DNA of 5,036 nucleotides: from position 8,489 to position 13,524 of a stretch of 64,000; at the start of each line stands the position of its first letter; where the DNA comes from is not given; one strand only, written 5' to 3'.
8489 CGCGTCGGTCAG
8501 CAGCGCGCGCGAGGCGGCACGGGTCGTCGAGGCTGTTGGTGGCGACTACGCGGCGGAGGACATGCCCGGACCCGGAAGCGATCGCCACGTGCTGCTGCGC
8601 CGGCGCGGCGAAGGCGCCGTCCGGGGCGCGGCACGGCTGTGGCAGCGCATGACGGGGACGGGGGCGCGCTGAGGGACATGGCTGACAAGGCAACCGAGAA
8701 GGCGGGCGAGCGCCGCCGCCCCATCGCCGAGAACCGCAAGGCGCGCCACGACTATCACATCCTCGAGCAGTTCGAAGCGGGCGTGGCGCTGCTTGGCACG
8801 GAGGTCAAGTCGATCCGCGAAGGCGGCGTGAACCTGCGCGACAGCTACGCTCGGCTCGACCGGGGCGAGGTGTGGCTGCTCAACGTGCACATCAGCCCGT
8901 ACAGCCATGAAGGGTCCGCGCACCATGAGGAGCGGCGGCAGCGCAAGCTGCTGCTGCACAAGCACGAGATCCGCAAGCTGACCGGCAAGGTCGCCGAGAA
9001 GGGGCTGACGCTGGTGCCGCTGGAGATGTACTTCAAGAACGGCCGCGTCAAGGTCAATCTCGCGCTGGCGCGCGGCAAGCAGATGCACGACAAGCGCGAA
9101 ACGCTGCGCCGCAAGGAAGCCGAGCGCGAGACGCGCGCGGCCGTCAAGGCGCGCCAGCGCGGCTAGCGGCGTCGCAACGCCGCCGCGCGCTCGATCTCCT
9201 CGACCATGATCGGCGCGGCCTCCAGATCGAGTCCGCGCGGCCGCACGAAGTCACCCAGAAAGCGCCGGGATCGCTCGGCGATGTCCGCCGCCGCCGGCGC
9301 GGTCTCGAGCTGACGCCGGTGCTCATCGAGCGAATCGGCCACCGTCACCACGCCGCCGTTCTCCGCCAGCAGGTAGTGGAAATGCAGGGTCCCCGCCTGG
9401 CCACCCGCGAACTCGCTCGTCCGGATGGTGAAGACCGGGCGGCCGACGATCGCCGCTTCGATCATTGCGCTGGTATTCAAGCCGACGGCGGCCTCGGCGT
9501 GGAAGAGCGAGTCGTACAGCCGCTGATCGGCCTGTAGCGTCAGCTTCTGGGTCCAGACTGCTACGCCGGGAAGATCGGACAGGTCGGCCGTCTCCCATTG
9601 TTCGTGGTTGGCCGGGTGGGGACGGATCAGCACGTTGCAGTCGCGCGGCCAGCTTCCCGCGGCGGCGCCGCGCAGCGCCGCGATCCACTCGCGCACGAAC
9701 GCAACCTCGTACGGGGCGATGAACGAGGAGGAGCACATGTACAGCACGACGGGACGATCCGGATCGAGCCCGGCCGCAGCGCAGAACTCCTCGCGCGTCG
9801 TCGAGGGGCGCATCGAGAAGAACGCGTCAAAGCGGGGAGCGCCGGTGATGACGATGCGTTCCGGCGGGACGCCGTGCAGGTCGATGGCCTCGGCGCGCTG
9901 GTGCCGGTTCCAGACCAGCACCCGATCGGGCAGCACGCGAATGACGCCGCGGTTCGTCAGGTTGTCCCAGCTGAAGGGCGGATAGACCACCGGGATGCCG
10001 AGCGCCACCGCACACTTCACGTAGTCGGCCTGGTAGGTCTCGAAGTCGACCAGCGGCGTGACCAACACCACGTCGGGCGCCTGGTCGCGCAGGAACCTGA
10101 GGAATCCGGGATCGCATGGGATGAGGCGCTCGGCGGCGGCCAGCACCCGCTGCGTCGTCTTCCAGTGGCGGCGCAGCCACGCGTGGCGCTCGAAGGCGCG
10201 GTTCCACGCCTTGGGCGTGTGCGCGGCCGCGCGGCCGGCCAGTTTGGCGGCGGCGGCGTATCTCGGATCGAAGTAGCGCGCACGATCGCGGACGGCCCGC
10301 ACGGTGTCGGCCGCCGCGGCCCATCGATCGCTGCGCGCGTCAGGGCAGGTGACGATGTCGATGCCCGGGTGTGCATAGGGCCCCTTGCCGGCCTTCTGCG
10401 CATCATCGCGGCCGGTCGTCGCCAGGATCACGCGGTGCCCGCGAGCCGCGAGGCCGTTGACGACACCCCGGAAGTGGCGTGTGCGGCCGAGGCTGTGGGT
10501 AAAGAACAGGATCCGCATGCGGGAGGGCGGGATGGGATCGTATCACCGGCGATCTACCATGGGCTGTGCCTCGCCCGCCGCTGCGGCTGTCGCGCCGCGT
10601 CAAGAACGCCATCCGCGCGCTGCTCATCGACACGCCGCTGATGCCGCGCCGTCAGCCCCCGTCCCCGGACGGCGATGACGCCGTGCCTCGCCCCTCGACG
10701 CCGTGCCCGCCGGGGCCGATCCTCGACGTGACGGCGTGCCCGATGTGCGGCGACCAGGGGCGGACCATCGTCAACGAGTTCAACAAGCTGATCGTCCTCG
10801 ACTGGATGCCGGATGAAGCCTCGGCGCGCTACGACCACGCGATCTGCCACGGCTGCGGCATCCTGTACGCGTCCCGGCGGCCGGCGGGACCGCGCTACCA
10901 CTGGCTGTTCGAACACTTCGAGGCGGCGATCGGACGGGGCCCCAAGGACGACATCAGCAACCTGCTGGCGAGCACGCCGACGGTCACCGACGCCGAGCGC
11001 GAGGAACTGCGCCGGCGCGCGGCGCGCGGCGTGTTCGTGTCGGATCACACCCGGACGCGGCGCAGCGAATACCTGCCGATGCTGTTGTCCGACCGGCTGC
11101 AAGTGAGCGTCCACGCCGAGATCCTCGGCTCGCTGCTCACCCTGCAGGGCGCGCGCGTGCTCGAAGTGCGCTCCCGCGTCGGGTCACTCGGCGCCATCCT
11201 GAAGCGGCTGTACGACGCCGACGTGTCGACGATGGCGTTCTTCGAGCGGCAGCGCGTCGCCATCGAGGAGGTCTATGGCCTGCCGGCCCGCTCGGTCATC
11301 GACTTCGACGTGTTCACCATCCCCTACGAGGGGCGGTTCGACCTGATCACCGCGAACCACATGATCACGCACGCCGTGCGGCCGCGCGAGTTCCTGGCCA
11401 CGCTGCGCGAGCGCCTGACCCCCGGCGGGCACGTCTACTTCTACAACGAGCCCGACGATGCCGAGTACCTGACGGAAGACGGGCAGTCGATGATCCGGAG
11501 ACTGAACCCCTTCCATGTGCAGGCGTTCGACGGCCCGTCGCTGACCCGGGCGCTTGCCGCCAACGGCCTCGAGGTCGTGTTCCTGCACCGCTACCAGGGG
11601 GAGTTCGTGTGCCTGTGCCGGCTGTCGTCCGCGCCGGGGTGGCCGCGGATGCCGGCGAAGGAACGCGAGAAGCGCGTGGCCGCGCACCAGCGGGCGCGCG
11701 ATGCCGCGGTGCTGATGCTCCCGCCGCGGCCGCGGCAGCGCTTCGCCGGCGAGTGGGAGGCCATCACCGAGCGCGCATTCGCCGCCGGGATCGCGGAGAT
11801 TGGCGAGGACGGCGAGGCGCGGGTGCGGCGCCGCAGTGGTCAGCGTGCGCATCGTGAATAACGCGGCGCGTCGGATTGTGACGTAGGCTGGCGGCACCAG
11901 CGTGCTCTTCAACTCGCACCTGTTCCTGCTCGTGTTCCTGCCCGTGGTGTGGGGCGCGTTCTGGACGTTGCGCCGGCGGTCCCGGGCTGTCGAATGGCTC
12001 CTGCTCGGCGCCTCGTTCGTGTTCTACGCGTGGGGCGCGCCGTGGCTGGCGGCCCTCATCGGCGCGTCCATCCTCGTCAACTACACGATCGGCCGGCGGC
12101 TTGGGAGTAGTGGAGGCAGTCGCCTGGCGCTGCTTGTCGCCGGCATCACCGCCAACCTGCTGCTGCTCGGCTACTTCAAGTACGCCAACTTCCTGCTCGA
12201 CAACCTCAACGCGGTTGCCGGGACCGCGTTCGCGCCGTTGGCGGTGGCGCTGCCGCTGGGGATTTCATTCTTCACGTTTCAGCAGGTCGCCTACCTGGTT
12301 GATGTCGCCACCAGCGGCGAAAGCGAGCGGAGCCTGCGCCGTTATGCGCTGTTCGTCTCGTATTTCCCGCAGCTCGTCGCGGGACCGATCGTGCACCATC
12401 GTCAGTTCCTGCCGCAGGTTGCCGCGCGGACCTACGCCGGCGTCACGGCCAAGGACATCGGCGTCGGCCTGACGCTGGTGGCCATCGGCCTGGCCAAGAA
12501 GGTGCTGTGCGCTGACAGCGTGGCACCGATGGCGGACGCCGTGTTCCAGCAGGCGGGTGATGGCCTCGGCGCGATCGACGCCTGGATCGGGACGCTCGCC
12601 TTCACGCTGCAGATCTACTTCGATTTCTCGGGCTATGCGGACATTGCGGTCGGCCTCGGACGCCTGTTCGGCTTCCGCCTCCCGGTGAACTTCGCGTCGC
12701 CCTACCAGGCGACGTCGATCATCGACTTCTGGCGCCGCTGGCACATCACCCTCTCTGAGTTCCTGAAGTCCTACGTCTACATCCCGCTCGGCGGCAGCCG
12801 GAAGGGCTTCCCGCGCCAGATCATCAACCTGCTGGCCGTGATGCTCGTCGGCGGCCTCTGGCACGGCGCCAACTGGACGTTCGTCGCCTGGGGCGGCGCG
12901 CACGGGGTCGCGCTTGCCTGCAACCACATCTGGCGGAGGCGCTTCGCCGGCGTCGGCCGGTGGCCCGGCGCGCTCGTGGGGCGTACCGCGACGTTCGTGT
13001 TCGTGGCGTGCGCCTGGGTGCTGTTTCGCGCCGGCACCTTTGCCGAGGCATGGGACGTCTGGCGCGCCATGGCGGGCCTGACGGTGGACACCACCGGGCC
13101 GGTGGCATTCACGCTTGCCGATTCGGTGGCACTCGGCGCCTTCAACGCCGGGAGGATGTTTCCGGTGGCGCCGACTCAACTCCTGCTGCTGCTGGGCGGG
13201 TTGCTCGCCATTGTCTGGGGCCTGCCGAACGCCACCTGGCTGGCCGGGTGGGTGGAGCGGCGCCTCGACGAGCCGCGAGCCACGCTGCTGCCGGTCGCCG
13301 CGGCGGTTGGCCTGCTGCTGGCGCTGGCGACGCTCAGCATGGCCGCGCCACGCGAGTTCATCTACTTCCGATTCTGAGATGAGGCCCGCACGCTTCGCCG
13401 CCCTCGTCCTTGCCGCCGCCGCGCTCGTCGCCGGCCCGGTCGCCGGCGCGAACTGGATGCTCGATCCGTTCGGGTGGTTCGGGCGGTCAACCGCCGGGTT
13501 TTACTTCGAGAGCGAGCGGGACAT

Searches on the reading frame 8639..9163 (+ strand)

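Call 9: search_protein_families(library=pfam, proteins=[window:8639-9163:+])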
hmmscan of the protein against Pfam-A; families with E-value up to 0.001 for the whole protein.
window:8639-9163:+ (175 aa): 1 family
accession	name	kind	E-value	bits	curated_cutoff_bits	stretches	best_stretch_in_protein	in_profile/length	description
PF01668.23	SmpB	-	1.5e-61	206.9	27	1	29-170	1-142/143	SmpB protein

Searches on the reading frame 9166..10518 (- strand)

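Call 9: search_protein_families(library=pfam, proteins=[window:9166-10518:-])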
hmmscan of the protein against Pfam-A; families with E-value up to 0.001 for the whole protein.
window:9166-10518:- (451 aa): 1 family
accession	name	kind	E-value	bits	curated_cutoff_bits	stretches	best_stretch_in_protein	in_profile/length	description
PF13439.12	Glyco_transf_4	-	2.3e-05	24.9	28.5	0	13-145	5-150/170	Glycosyltransferase Family 4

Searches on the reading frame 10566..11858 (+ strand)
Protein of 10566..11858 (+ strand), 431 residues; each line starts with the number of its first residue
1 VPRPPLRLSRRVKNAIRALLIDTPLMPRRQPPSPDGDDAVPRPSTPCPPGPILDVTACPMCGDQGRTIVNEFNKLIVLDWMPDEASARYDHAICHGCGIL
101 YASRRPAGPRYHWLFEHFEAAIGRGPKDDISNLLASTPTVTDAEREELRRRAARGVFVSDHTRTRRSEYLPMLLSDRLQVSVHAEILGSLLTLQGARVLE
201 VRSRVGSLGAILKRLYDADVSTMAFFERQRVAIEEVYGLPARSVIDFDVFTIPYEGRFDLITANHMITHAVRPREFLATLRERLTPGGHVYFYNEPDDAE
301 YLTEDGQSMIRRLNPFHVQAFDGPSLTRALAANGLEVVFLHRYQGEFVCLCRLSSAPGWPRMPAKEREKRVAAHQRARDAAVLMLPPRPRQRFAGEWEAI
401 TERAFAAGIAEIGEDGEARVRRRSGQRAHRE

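Call 9: search_protein_families(library=pfam, proteins=[window:10566-11858:+])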
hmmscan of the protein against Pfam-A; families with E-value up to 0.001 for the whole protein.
window:10566-11858:+ (431 aa): 3 families
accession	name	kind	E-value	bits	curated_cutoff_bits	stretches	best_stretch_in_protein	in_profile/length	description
PF13489.12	Methyltransf_23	-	3.4e-12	46.8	27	1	193-338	21-162/164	Methyltransferase domain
PF08241.18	Methyltransf_11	-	5e-05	24.3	21.2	1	235-292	42-95/95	Methyltransferase domain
PF08242.18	Methyltransf_12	-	5.5e-05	24.3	30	1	228-290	37-98/98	Methyltransferase domain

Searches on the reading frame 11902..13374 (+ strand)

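Call 9: search_protein_families(library=pfam, proteins=[window:11902-13374:+])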
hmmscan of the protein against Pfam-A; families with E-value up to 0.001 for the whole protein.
window:11902-13374:+ (491 aa): 2 families
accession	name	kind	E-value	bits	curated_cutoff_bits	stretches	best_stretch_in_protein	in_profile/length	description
PF03062.24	MBOAT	-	6.2e-33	114.9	27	1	141-349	74-302/337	MBOAT, membrane-bound O-acyltransferase family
PF13813.11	MBOAT_2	-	2.8e-05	24.8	25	1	261-323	2-66/85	Membrane bound O-acyl transferase family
